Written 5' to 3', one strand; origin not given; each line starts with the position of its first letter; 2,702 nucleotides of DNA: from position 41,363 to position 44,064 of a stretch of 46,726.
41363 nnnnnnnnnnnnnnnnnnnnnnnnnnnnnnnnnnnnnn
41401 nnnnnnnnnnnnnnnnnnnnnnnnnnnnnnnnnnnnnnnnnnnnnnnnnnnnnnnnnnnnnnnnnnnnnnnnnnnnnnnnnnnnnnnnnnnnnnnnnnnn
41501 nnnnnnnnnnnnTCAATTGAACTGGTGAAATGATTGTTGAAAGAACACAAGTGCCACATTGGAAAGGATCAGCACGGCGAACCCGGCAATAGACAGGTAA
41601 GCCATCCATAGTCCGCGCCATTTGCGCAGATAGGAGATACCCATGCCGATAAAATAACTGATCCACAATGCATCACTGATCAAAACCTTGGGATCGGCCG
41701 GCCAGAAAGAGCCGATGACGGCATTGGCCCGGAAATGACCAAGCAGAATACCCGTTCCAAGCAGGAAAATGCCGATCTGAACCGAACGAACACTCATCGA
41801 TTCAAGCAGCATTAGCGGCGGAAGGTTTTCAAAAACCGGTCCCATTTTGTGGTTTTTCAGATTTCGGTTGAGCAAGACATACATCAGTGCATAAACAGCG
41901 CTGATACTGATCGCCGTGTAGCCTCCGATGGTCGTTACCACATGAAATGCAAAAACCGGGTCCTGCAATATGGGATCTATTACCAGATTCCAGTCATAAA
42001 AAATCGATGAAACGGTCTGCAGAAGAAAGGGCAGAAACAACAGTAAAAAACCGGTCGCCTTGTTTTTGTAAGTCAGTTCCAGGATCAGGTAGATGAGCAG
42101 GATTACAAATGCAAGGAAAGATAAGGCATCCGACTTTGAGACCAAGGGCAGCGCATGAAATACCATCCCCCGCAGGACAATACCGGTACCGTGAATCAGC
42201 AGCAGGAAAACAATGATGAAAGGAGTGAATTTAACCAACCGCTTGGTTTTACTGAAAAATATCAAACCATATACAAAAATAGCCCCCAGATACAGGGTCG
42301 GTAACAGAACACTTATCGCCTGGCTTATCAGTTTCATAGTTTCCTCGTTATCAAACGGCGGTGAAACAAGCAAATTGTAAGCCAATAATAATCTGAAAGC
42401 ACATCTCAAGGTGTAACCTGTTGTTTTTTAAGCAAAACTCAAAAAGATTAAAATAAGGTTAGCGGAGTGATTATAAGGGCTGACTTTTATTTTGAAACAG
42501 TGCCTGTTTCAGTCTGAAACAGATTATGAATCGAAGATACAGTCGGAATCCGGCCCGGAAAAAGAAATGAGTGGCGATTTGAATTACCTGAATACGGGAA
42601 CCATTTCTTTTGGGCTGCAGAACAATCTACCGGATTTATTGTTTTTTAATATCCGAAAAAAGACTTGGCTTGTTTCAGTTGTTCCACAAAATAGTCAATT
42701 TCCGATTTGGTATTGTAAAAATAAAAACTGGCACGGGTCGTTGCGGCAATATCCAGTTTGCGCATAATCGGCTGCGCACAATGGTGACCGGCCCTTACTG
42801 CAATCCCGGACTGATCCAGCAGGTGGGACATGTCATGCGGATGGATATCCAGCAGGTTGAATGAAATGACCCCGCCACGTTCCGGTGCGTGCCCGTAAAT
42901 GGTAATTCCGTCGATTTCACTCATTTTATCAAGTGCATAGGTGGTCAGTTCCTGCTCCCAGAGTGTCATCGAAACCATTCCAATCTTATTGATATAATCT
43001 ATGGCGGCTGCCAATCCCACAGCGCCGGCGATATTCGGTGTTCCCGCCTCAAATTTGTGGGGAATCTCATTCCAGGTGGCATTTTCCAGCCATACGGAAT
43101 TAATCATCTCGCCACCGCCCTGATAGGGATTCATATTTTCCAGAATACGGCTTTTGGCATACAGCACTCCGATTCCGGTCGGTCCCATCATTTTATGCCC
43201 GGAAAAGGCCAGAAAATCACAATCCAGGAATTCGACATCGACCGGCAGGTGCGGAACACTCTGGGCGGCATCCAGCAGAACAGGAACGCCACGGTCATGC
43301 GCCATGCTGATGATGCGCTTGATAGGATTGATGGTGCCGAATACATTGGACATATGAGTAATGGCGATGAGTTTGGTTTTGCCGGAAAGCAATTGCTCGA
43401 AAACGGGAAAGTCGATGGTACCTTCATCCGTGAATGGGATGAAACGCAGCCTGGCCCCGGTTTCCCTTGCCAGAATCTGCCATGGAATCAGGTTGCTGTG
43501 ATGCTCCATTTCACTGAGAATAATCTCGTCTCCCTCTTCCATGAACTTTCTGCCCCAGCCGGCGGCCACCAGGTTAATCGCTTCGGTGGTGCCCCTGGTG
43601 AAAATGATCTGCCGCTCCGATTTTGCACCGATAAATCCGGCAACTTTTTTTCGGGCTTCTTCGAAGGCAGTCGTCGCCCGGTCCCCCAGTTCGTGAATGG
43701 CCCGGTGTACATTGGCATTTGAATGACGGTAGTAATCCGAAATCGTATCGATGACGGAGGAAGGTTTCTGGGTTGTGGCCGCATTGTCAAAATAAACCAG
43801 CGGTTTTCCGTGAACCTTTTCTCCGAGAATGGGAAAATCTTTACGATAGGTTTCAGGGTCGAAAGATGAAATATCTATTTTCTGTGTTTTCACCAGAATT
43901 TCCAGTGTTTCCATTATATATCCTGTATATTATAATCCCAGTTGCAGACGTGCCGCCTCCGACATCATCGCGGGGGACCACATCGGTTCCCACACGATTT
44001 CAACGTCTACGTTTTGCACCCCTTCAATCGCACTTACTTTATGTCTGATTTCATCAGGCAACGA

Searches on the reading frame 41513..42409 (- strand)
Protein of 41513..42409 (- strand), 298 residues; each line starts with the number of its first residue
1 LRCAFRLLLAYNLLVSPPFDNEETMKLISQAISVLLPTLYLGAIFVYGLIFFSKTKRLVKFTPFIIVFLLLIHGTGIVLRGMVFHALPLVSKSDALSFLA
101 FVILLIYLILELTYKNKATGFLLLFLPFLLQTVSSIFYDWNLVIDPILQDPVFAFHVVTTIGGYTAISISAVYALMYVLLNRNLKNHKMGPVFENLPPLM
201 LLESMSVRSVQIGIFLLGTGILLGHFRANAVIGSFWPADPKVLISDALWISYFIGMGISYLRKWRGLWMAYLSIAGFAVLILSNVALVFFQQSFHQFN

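Call 64: search_protein_families(library=pfam, proteins=[window:41513-42409:-], max_evalue=0.000001)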
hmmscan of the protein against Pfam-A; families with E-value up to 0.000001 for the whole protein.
window:41513-42409:- (298 aa): 1 family
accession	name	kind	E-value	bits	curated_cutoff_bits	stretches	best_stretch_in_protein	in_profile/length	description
PF01578.25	Cytochrom_C_asm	-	1.3e-21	77.6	29.9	1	93-291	5-208/212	Cytochrome C assembly protein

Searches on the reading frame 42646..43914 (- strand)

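Call 64: search_protein_families(library=pfam, proteins=[window:42646-43914:-], max_evalue=0.000001)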
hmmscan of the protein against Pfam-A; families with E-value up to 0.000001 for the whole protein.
window:42646-43914:- (422 aa): 2 families
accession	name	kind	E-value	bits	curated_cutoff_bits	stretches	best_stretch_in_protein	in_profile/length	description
PF00266.25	Aminotran_5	-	1.8e-155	517.9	21.5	1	40-409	1-371/371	Aminotransferase class-V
PF00155.27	Aminotran_1_2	-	4.1e-09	36.5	19.7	1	60-262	28-242/361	Aminotransferase class I and II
